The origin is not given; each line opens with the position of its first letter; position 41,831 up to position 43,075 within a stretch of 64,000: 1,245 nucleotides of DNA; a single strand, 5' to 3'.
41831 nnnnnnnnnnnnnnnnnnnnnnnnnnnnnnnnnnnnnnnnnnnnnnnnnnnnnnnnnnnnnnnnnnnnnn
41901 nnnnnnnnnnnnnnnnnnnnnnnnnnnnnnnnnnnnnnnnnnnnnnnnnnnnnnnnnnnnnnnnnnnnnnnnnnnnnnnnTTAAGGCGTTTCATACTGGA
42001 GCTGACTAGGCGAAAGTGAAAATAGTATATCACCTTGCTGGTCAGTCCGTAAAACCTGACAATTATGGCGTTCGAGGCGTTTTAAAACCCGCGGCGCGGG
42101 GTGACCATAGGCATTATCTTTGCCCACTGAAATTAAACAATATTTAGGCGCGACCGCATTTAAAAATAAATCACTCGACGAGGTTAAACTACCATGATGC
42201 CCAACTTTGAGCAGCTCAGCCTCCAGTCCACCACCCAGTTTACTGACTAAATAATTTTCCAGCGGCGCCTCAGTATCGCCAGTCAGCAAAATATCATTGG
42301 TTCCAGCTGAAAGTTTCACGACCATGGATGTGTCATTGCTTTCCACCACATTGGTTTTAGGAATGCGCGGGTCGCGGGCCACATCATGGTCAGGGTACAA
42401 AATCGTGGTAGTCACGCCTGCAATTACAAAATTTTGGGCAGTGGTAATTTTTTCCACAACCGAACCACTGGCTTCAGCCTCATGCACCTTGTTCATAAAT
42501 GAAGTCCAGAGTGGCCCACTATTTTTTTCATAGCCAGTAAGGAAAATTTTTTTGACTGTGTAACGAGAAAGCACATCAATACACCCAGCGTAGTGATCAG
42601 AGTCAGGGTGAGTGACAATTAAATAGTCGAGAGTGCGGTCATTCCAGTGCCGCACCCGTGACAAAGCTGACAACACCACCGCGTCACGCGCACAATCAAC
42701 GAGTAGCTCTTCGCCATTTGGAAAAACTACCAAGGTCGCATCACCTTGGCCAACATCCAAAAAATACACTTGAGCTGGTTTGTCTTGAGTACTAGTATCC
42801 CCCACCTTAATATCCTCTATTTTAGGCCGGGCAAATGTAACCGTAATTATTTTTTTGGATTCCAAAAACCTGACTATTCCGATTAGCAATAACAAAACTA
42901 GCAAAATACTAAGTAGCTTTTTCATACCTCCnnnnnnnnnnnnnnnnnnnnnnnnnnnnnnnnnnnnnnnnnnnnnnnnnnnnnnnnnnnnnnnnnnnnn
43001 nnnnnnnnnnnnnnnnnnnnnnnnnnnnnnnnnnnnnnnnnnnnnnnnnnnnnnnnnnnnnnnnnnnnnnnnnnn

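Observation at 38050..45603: DNA-uptake island with a split ComEC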

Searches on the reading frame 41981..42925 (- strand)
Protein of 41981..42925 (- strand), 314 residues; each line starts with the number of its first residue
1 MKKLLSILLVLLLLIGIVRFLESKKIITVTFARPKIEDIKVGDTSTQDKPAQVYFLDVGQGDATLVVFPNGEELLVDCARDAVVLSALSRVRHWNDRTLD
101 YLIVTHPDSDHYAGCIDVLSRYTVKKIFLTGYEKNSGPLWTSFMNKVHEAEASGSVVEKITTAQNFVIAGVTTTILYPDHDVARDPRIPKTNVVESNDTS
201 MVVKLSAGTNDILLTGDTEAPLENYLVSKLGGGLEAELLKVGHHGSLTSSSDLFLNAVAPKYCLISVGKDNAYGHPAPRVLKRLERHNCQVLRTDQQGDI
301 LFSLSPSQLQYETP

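Call 3: search_protein_families(library=pfam, proteins=[window:41981-42925:-], max_evalue=0.01)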
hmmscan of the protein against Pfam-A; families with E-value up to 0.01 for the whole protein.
window:41981-42925:- (314 aa): 2 families
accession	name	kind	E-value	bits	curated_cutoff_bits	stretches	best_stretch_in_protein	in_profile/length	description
PF00753.33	Lactamase_B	-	1.6e-15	58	22.7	1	57-267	2-194/196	Metallo-beta-lactamase superfamily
PF12706.13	Lactamase_B_2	-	6.2e-05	23.1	27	1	74-219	3-144/200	Beta-lactamase superfamily domain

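Call 6: search_protein_families(library=ncbifam, proteins=[window:41981-42925:-], max_evalue=0.01)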
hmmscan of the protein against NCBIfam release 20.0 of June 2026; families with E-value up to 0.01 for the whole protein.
window:41981-42925:- (314 aa): 5 families
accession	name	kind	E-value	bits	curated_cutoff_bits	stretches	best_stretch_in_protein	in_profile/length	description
TIGR00361.1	ComEC_Rec2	equivalog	3.6e-41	141.1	190.05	1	50-298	440-663/663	DNA internalization-related competence protein ComEC/Rec2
NF008580.0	PRK11539.1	equivalog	7.9e-28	97.2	969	1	192-308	616-732/758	ComEC family protein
NF049846.1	blaAHM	exception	2.8e-22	79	590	1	5-301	16-292/304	AHM family subclass B3-like metallo-beta-lactamase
NF041809.1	Avs1a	equivalog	1.2e-12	47.3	420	2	195-286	250-343/387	AVAST type 1 anti-phage system MBL fold metallo-hydrolase Avs1a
NF058524.1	6A-MBL_enzyme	equivalog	2.8e-07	30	220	1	57-119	3-77/346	anti-phage 6A-MBL system MBL-fold protein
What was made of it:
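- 41981..42925 (-): ComEC subunit 2 (314 aa): TM anchor (residues ~2-23, homologous to ComEC TM11), a low-confidence linker (~24-49) and the beta-lactamase-like nuclease domain (50-310). TIGR00361 positions 440-663, E 3.6e-41 (call 6).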

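Call 12: find_homologous_proteins(query=window:41981-42925:-, max_evalue=0.00001)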
Query window:41981-42925:- (314 aa): 4711 proteins with E <= 0.00001 among 8000 candidates; the best 120 are listed.
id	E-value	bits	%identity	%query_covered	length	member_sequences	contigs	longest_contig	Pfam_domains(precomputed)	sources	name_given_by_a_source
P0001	3.9e-205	698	100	100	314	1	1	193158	PF00753.34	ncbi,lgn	-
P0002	1.6e-127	443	63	99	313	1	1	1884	PF00753.34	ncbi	-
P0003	5.2e-125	435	61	99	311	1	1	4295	PF23023.2,PF00753.34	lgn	-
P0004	4.6e-123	428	60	100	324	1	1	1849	PF23023.2,PF00753.34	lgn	-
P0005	9.1e-103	362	55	97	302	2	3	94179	PF00753.34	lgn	-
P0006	4.3e-97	343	50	99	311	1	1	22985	PF00753.34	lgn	-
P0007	1.2e-96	342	53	98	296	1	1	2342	PF12706.14,PF23023.2,PF00753.34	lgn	-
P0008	4.3e-96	340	50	99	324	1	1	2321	PF00753.34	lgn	-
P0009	2.7e-92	327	51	93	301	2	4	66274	PF00753.34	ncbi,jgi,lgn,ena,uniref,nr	ncbi:MAG: hypothetical protein A2821_03830 [Candidatus Magasanikbacteria bacterium RIFCSPHIGHO2_01_F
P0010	1.1e-91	325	48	99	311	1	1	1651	PF12706.14,PF00753.34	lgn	-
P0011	2.7e-90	321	50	85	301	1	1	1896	PF00753.34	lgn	-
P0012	2.7e-87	311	49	96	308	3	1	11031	PF00753.34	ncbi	-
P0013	3.3e-85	304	47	98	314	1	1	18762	PF12706.14,PF23023.2,PF00753.34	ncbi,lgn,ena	-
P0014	3.1e-84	301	46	96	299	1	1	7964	PF23023.2,PF00753.34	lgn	-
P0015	3.1e-84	301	49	99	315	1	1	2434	PF12706.14,PF23023.2,PF00753.34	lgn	-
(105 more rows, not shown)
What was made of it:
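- The top 120 database relatives of the MBL are all 276-334 aa (call 12).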

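Call 13: search_solved_structures(query=window:41981-42925:-, max_evalue=0.001, show_alignments=2)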
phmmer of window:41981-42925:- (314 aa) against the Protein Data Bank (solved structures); distinct sequences matched with E-value up to 0.001: 9.
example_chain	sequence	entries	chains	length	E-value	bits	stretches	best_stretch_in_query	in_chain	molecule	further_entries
9ic4_A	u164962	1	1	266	8e-23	84.4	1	51-307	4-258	Competence protein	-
9vc6_A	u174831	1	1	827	1.5e-22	83.4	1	98-304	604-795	Competence protein ComEC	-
30bt_A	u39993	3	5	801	1.2e-21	80.5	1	50-309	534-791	Beta-lactamase-like domain | ComEC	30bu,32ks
9vc9_A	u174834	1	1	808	1.5e-17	67.1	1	195-313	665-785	Dna internalization-related competence protein rec2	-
9vcb_A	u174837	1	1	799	8.1e-13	51.5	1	194-300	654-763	DNA internalization-related competence protein ComEC/Rec2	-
9vcf_A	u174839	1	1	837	9.3e-13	51.3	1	194-300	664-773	DNA internalization-related competence protein ComEC/Rec2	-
1wra_A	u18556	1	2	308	6.5e-07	32.1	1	88-261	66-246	Teichoic acid phosphorylcholine esterase/choline binding protein E (cbpE)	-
12qj_A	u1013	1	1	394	1.2e-06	31.3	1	89-261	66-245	Choline binding protein E CbpE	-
2bib_A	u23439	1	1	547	3.1e-06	29.9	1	88-261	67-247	TEICHOIC ACID PHOSPHORYLCHOLINE ESTERASE/ CHOLINE BINDING PROTEIN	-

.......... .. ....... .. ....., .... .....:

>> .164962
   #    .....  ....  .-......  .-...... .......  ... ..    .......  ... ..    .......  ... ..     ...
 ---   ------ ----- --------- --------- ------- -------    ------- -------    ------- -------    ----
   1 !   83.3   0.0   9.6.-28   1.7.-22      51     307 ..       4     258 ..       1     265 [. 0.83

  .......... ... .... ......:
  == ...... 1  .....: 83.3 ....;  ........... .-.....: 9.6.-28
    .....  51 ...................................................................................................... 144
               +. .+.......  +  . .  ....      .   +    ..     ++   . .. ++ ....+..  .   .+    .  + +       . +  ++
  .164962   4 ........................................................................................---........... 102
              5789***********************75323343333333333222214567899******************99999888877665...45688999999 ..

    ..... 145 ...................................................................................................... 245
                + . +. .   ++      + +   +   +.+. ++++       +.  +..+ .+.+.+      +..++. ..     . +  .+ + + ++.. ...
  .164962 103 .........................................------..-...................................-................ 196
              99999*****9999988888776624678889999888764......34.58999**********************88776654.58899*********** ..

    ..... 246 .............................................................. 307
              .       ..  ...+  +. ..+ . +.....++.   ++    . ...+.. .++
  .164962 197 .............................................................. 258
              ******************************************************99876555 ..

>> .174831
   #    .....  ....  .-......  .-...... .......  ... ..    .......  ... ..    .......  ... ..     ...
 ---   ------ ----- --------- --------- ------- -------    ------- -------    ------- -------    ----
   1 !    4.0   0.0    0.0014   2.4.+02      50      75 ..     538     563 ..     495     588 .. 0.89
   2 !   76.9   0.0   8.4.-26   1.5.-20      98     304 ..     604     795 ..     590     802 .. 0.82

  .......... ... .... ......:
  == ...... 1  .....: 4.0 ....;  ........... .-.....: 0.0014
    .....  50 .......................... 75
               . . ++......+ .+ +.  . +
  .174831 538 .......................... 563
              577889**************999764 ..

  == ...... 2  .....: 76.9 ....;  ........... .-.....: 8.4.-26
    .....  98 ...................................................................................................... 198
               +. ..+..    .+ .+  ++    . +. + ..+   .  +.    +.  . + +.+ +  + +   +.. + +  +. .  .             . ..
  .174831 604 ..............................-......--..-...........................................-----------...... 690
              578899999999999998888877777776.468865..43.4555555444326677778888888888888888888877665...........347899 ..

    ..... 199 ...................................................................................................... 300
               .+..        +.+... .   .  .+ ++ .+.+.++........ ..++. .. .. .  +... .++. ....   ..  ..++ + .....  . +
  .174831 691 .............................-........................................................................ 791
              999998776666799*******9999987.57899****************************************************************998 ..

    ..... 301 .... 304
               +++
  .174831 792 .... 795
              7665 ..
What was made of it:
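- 41981..42925 (-): PDB 9ic4 at 8e-23; 30bt_A residues 534-791 (call 13).
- On Pce-type phosphorylcholine esterase: Pce scores 32 bits against 84 bits for the ComEC domain (call 13).
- Checked: The six best PDB sequence matches are all ComEC (call 13).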

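Call 21: find_related_loci(query=A1, collection=genome_contigs, flank=10000)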
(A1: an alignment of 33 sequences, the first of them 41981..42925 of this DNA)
Query A1 (314 aa) in genome_contigs; peptide patterns used: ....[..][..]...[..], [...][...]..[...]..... (x = any residue, [..] = any of these).
600 stretches matched a pattern (row limit reached: there are more); 595 encode a relative of the query (tblastn E <= 1e-3); the best 80 are kept; 80 distinct loci.
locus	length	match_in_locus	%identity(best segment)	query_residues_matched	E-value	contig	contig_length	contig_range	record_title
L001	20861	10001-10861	51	1-301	6e-100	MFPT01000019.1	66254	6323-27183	MAG: Candidatus Magasanikbacteria bacterium RIFCSPHIGHO2_01_FULL_41_23 rifcsphigho2_01_scaffold_669, whole genome shotgu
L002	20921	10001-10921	42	2-304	3e-76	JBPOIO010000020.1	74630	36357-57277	MAG: Candidatus Magasanikiibacteriota bacterium isolate MAG_292 c_000000559145, whole genome shotgun sequence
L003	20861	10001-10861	45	1-300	5e-76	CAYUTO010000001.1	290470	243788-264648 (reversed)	MAG TPA_asm: uncultured Gammaproteobacteria bacterium isolate SRP285395_co2_42 genome assembly, contig: NODE_29_length_2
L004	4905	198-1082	44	3-305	2e-68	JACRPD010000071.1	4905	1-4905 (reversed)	MAG: Candidatus Magasanikbacteria bacterium isolate NC_groundwater_1978_Pr3_S-0.2um_44_3 scaffold_663983, whole genome s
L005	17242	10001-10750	43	49-301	5e-66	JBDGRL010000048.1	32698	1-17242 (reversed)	MAG: Candidatus Magasanikbacteria bacterium isolate DAL-Ass_45_85C1R DAL-Ass_45_85C1R_48, whole genome shotgun sequence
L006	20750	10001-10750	47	52-304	2e-65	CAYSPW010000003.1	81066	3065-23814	MAG TPA_asm: uncultured Gammaproteobacteria bacterium isolate SRP141376_co4_298 genome assembly, contig: NODE_497_length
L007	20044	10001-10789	39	44-306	3e-58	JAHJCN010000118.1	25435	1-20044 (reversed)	MAG: Patescibacteria group bacterium isolate Modern_marine.mb.308 Modern_marine.mb.308_k141_2433989, whole genome shotgu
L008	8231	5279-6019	41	52-303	4e-56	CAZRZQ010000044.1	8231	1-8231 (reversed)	MAG TPA_asm: uncultured Gammaproteobacteria bacterium isolate SRP062349_co1_291 genome assembly, contig: NODE_2267_lengt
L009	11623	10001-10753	43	52-301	2e-55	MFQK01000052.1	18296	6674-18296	MAG: Candidatus Magasanikbacteria bacterium RIFCSPLOWO2_02_FULL_44_11 rifcsplowo2_02_scaffold_8848, whole genome shotgun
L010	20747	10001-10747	41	47-302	9e-54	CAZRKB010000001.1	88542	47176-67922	MAG TPA_asm: uncultured Candidatus Saccharibacteria bacterium isolate SRP342105_co1_235 genome assembly, contig: NODE_31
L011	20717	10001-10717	40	53-303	5e-53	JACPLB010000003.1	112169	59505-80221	MAG: Candidatus Kaiserbacteria bacterium isolate NC_groundwater_510_Ag_S-0.1um_48_15 S35_SO-1_scaffold_87457, whole geno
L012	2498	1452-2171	40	52-300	2e-51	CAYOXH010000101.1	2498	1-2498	MAG TPA_asm: uncultured Gammaproteobacteria bacterium isolate binchicken_co48_110 genome assembly, contig: NODE_81887_le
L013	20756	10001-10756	40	53-302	5e-50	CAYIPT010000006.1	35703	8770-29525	MAG TPA_asm: uncultured Candidatus Saccharibacteria bacterium isolate ERP119705_co3_333 genome assembly, contig: NODE_12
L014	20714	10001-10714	40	53-302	2e-49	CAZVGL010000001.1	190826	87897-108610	MAG TPA_asm: uncultured Candidatus Saccharibacteria bacterium isolate binchicken_co28_93 genome assembly, contig: NODE_2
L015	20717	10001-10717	41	53-300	3e-48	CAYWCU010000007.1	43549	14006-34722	MAG TPA_asm: uncultured Candidatus Saccharibacteria bacterium isolate binchicken_co132_51 genome assembly, contig: NODE_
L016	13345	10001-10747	38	44-302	4e-48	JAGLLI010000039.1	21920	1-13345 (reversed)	MAG: Candidatus Parcubacteria bacterium isolate RS_5_13 ROV157_5.bin.13.fa_39, whole genome shotgun sequence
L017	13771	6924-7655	39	53-302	4e-48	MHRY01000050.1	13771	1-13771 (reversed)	MAG: Candidatus Taylorbacteria bacterium RIFCSPLOWO2_01_FULL_45_34b rifcsplowo2_01_scaffold_9967, whole genome shotgun s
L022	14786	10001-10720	38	53-302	9e-47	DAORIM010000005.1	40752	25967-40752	MAG TPA_asm: Candidatus Paceibacterota bacterium isolate AMR_MDS_5577 NODE_142_length_40752_cov_7.200629, whole genome s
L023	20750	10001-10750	36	44-303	3e-46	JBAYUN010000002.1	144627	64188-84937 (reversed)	MAG: Candidatus Paceibacterota bacterium isolate SO_2016_LW3_36 scaffold00160_LW162_2016, whole genome shotgun sequence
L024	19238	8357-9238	35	1-300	1e-45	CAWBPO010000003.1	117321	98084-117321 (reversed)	MAG: uncultured bacterium isolate MFD04408.bin.1.52 genome assembly, contig: contig_56505, whole genome shotgun sequence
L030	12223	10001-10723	37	53-302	1e-44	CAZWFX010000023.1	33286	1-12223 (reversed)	MAG TPA_asm: uncultured Candidatus Saccharibacteria bacterium isolate SRP278252_co2_728 genome assembly, contig: NODE_25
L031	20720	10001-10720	36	44-298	5e-44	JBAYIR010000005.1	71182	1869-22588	MAG: Patescibacteria group bacterium isolate SO_2016_GW1_35 scaffold00833_OW334_2016, whole genome shotgun sequence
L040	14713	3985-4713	36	46-300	7e-43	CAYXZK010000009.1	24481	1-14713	MAG TPA_asm: uncultured Candidatus Saccharibacteria bacterium isolate SRP067234_co1_73 genome assembly, contig: k99_3438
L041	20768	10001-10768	35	45-312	1e-42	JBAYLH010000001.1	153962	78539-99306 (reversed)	MAG: Candidatus Buchananbacteria bacterium isolate SO_2016_GW1_99 scaffold00224_OW334_2016, whole genome shotgun sequenc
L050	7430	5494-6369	33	1-300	9e-42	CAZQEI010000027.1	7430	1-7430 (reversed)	MAG TPA_asm: uncultured Gammaproteobacteria bacterium isolate SRP272421_co2_478 genome assembly, contig: NODE_39314_leng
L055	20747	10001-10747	39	48-305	3e-47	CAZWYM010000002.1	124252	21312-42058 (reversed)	MAG TPA_asm: uncultured Candidatus Saccharibacteria bacterium isolate SRP286056_co2_193 genome assembly, contig: NODE_11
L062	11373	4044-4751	37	56-302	1e-39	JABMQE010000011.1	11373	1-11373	MAG: Candidatus Falkowbacteria bacterium isolate bin.303 k141_366554, whole genome shotgun sequence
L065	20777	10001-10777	32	42-308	1e-39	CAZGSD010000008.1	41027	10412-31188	MAG TPA_asm: uncultured Candidatus Peribacteria bacterium isolate SRP189682_co1_234 genome assembly, contig: NODE_1209_l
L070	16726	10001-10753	33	48-307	2e-39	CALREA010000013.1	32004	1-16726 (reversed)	MAG: Candidatus Peribacteria bacterium isolate MaH-04nov19-110 genome assembly, contig: MaH-04nov19-C3257, whole genome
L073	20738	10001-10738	35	52-302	3e-39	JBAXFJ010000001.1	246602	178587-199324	MAG: bacterium isolate ELA268 MAG268_1, whole genome shotgun sequence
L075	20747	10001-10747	35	42-300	4e-39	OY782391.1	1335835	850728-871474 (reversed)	MAG: Candidatus Gracilibacteria bacterium isolate 3657eba1-8dd3-48ff-b7f3-7c2c16b724d5 genome assembly, chromosome: 1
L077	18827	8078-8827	35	53-313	6e-39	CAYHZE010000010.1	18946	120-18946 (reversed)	MAG TPA_asm: uncultured Candidatus Saccharibacteria bacterium isolate ERP119705_co17_184 genome assembly, contig: NODE_3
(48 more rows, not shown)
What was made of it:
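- Labels on many MAG loci are unreliable (call 21).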

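Call 35: search_protein_families(library=pfam, proteins=[L014:9285-9905:-, L023:9298-9903:-, L055:9223-9819:-, L073:8220-8834:-, L030:8716-9168:-, L022:9230-9838:+, L077:7128-7844:+, L050:4454-5374:-, L073:8951-9805:+, L017:6283-6738:+], max_evalue=0.001)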
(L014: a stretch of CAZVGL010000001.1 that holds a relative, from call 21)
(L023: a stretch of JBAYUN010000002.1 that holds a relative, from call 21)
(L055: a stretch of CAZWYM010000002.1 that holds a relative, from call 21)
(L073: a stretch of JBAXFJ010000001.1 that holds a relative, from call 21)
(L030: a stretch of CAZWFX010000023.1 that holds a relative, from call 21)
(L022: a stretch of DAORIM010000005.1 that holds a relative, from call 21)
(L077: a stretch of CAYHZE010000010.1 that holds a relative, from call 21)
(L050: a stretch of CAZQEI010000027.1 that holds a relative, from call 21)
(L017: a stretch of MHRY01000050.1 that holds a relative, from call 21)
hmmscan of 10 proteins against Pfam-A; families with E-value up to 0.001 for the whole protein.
L014:9285-9905:- (206 aa): 1 family
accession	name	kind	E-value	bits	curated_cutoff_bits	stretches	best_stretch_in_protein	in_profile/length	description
PF02777.23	Sod_Fe_C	-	9.2e-22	77.5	20.9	1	99-197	3-100/102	Iron/manganese superoxide dismutases, C-terminal domain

L023:9298-9903:- (201 aa): 2 families
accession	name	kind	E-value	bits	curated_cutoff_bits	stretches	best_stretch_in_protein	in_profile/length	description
PF02777.23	Sod_Fe_C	-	1.4e-23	83.3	20.9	1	97-195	5-102/102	Iron/manganese superoxide dismutases, C-terminal domain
PF00081.27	Sod_Fe_N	-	7e-05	23.7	27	1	9-84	9-81/82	Iron/manganese superoxide dismutases, alpha-hairpin domain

L055:9223-9819:- (198 aa): 1 family
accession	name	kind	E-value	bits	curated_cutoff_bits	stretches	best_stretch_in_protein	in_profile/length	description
PF02777.23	Sod_Fe_C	-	1e-21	77.3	20.9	1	94-193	4-102/102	Iron/manganese superoxide dismutases, C-terminal domain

L073:8220-8834:- (204 aa): 1 family
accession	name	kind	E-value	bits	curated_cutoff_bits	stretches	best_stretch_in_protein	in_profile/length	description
PF02777.23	Sod_Fe_C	-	3.2e-17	62.9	20.9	1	98-198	3-102/102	Iron/manganese superoxide dismutases, C-terminal domain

L030:8716-9168:- (150 aa): 0 families

L022:9230-9838:+ (202 aa): 1 family
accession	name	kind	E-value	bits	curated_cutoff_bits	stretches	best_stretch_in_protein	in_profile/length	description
PF00293.34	NUDIX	-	8.4e-13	48.9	21.1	1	45-164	5-123/134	NUDIX domain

L077:7128-7844:+ (238 aa): 5 families
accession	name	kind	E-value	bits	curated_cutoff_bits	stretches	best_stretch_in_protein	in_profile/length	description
PF14622.11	Ribonucleas_3_3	-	6.7e-22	78.4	35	1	28-157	3-127/128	Ribonuclease-III-like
PF00636.31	Ribonuclease_3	-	2.5e-21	76.8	27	1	51-142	1-102/102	Ribonuclease III domain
PF00035.32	dsrm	-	1.9e-11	44.8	23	1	170-234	2-65/66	Double-stranded RNA binding motif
PF22935.1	RM44_endonuclase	-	2.1e-10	41.3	27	1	2-137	10-139/139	Large ribosomal subunit protein mL44, endonuclease domain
PF24995.1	DSRM_2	-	0.0009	20.1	27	0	200-236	42-78/79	dsRNA binding domain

L050:4454-5374:- (306 aa): 0 families

L073:8951-9805:+ (284 aa): 0 families

L017:6283-6738:+ (151 aa): 0 families
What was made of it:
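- Tried and rejected: In other lineages the position holds superoxide dismutase on the opposite strand, NUDIX or RNase III (call 35).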

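Call 46: predict_structure(alignment_id=A1)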
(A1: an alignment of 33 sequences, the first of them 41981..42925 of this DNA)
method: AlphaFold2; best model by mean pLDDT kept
length: 314 residues; sequences in the alignment: 33
mean_pLDDT: 92.2   pTM: 0.84
mean pLDDT of the five models: 92.2, 91.9, 92.0, 91.6, 91.1
residues with pLDDT >= 90: 260; 70-90: 35; 50-70: 8; < 50: 11
segments of 3 or more residues with pLDDT < 50: 32-38, 40-43
pLDDT, mean of each block of 10 residues (from residue 1): 92 96 85 47 65 96 96 96 95 92 87 93 98 87 96 98 97 98 95 92 98 96 98 98 95 98 95 92 98 97 97 81
secondary structure, 60 per line:
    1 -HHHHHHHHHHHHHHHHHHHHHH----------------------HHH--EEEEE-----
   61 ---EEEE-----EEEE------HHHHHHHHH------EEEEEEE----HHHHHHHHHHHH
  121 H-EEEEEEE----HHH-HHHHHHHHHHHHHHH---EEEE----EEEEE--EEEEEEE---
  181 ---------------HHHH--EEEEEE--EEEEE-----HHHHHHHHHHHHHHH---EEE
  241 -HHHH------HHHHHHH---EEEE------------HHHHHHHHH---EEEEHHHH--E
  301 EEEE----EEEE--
elements in order: H2-23 E51-55 E64-67 E73-76 H83-91 E98-104 H109-121 E123-129 H138-152 E156-159 E164-168 E171-177 H196-199 E202-207 E210-214 H220-234 E238-240 H242-245 H252-258 E262-265 H278-286 E290-293 H294-297 E300-304 E309-312
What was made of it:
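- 41981..42925 (-): AF2 pLDDT 92, helix 2-23 (call 46).
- The AF2 model has pLDDT 92, with helix 2-23 and a disordered stretch at 32-43 (call 46).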
